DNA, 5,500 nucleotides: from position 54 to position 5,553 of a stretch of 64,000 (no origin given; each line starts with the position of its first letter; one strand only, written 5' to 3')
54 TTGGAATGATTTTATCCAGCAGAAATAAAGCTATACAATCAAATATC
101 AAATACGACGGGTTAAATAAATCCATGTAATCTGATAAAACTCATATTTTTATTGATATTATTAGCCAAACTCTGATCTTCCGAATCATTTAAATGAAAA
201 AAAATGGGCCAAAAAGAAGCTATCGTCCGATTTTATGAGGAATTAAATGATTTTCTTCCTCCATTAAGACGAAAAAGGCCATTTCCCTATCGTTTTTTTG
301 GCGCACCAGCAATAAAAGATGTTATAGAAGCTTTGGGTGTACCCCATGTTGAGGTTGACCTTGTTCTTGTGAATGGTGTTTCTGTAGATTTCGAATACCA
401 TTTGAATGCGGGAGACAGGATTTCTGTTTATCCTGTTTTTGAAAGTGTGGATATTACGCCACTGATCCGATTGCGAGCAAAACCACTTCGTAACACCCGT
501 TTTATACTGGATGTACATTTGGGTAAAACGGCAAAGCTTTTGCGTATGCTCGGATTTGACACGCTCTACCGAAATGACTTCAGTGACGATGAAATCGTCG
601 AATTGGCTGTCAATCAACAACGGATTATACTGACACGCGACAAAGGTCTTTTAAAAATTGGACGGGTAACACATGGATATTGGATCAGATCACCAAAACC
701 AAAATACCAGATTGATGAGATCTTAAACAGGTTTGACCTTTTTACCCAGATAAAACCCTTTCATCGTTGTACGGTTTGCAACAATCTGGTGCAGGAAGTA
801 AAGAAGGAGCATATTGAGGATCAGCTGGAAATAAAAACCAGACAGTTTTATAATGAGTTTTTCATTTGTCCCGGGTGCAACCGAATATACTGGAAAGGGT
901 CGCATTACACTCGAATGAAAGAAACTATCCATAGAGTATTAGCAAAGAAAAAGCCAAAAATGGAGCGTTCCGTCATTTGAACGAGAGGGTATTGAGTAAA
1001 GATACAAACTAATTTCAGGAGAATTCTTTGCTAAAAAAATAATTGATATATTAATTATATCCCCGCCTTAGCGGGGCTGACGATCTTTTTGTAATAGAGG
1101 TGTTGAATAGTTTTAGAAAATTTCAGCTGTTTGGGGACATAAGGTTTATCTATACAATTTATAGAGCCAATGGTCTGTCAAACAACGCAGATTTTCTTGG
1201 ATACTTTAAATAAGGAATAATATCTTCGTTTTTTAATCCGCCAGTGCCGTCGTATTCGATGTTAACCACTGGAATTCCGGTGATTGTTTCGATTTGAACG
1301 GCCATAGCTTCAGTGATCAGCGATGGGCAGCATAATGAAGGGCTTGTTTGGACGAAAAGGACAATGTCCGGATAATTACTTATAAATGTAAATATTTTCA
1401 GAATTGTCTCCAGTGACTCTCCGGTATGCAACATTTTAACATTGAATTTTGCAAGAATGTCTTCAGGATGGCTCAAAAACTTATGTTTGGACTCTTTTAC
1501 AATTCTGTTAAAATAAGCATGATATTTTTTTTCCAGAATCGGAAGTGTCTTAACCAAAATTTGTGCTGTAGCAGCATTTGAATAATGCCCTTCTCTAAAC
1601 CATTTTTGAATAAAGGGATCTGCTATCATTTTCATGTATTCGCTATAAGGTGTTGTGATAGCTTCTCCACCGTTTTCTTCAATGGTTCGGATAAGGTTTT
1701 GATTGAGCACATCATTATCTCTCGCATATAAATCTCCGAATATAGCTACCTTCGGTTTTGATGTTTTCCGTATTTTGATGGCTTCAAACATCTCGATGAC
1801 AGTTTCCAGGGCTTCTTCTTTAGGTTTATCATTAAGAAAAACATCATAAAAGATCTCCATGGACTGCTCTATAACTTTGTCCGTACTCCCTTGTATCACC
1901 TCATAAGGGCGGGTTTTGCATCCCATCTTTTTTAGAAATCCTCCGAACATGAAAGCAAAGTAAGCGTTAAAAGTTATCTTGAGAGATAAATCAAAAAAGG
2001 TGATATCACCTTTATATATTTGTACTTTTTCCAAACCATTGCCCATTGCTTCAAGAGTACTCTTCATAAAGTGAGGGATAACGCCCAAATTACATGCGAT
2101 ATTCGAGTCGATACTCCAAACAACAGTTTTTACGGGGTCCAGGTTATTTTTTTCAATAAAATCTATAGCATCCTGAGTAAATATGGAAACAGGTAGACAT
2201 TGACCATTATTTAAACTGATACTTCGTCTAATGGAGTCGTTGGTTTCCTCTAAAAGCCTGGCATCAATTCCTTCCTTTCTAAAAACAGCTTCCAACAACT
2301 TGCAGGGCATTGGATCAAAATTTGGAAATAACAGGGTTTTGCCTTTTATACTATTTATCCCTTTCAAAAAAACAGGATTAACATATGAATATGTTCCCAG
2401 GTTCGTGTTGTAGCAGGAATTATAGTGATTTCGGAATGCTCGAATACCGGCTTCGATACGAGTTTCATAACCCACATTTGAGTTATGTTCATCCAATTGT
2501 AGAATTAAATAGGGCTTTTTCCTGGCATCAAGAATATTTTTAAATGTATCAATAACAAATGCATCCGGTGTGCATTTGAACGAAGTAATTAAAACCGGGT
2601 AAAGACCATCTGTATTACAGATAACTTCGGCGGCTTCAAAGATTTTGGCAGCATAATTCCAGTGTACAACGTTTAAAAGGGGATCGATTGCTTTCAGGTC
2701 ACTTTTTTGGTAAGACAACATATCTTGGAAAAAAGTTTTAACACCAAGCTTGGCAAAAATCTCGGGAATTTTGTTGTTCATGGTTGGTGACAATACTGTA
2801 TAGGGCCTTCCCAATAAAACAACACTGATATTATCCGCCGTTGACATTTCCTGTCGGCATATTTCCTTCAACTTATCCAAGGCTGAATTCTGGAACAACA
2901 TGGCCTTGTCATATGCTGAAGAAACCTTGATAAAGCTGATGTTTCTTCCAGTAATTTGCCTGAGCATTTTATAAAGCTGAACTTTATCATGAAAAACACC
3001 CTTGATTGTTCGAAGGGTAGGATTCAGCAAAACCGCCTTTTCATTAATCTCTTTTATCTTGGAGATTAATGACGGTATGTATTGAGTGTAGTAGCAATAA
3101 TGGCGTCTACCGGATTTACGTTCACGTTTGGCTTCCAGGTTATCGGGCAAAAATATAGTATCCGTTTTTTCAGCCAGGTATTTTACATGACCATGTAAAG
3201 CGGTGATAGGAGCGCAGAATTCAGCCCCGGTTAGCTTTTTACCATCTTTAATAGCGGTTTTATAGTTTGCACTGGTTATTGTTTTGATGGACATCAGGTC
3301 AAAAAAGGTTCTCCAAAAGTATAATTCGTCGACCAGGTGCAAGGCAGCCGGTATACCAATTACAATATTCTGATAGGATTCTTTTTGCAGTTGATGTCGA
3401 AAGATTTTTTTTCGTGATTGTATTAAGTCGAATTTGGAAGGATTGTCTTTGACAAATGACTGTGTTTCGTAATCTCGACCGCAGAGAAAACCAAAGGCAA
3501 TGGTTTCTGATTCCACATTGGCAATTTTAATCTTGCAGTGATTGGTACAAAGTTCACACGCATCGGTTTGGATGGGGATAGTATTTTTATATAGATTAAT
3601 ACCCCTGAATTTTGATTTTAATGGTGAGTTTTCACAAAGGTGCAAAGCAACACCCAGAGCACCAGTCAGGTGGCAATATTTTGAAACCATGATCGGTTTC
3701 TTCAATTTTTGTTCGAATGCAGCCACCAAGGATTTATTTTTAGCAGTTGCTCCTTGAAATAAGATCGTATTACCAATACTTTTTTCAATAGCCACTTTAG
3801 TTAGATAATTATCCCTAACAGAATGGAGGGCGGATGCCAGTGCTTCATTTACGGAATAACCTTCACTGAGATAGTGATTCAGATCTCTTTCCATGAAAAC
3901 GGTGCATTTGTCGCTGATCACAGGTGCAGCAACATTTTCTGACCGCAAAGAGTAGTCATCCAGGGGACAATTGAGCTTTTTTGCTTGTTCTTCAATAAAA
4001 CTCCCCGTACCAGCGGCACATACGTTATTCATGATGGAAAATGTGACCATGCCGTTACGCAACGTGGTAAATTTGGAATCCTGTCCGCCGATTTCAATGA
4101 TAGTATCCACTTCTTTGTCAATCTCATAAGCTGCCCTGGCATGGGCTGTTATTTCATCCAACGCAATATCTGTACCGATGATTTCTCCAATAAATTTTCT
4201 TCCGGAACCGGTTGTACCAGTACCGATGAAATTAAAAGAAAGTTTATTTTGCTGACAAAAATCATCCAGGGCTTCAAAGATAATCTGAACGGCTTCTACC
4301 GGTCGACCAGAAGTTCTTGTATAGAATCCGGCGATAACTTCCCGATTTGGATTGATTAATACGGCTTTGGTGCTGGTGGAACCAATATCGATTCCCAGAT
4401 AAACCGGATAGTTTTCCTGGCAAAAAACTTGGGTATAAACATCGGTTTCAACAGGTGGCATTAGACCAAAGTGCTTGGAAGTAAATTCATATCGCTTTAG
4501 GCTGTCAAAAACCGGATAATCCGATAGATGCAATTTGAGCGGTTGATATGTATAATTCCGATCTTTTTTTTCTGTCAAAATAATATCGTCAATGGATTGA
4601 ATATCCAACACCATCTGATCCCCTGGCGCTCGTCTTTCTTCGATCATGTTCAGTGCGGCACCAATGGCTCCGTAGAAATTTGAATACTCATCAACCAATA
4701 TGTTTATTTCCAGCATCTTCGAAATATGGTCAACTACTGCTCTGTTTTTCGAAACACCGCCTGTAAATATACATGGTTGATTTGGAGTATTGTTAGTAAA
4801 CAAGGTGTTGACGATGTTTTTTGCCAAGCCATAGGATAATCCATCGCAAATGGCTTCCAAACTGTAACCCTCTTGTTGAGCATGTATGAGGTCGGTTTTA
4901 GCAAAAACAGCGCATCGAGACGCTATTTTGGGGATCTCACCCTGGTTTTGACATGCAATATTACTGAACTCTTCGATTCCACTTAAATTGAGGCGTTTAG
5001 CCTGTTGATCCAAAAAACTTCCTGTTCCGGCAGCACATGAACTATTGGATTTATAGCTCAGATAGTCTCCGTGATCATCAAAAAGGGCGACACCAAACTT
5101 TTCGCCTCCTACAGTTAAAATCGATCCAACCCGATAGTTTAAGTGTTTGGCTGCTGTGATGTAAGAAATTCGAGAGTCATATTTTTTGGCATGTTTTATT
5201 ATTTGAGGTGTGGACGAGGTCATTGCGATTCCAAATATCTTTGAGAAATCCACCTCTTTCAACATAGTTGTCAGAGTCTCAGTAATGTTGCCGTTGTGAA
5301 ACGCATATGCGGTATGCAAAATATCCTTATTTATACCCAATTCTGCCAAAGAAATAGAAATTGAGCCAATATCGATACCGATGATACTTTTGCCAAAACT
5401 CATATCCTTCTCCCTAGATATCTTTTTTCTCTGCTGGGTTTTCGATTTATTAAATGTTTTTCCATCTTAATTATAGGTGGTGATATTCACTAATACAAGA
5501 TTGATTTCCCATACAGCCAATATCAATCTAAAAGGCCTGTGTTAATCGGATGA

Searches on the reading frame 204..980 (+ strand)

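Call 31: search_protein_families(library=pfam, proteins=[window:204-980:+])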
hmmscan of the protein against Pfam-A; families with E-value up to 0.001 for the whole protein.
window:204-980:+ (258 aa): 3 families
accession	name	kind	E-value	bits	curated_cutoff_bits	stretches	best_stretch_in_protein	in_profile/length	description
PF01927.22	Mut7-C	-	5.6e-48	163.2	23.3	1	98-242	1-146/146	Mut7-C RNAse domain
PF14451.12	Ub-Mut7C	-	9.6e-31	106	23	1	4-83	2-81/81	Mut7-C ubiquitin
PF18480.7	DUF5615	-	0.00028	21.1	23.8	1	100-152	3-61/110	Domain of unknown function (DUF5615)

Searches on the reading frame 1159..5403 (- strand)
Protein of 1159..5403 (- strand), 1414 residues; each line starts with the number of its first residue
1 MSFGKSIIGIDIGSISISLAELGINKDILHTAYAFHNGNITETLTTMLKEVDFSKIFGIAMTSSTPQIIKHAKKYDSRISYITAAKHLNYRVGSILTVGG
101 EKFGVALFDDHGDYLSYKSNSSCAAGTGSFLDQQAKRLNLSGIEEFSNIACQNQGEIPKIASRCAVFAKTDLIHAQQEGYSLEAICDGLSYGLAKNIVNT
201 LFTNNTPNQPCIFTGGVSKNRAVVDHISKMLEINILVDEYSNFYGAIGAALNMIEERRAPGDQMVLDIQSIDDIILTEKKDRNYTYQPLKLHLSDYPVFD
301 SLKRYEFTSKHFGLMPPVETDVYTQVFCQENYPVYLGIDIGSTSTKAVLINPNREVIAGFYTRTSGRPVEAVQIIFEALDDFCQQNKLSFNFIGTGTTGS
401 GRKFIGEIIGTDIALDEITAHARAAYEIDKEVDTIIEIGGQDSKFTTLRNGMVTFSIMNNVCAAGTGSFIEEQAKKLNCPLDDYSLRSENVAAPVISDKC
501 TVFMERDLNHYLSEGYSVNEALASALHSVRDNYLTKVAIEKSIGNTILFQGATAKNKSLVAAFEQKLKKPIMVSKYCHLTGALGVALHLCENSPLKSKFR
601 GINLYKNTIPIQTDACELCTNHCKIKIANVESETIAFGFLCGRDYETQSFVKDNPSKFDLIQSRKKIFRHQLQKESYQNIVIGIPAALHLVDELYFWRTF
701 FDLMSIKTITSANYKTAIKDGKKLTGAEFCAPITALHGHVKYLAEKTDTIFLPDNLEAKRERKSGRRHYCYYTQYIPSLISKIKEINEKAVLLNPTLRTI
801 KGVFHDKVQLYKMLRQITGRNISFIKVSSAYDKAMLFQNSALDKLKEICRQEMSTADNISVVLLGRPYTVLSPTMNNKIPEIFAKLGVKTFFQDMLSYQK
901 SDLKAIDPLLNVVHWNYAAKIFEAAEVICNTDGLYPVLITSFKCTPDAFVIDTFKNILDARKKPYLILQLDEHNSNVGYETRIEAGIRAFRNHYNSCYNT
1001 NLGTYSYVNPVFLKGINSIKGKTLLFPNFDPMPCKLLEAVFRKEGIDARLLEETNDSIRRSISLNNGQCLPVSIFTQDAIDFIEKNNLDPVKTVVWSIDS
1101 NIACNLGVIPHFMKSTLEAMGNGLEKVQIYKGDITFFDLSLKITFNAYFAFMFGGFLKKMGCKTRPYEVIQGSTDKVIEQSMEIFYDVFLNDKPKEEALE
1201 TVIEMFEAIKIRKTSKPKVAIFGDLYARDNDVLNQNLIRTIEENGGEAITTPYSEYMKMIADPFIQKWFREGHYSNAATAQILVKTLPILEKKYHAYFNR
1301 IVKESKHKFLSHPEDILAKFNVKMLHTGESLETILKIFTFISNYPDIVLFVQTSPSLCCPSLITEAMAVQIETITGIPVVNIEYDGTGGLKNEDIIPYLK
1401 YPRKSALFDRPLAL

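Call 31: search_protein_families(library=pfam, proteins=[window:1159-5403:-])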
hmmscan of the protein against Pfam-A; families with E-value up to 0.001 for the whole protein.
window:1159-5403:- (1414 aa): 2 families
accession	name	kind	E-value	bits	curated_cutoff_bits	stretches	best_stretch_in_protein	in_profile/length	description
PF01869.26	BcrAD_BadFG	-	4.3e-62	210.5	31.5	2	336-587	1-269/271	BadF/BadG/BcrA/BcrD ATPase family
PF09989.15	DUF2229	-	1.6e-40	139.5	29.4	1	682-896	2-218/218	CoA enzyme activase uncharacterised domain (DUF2229)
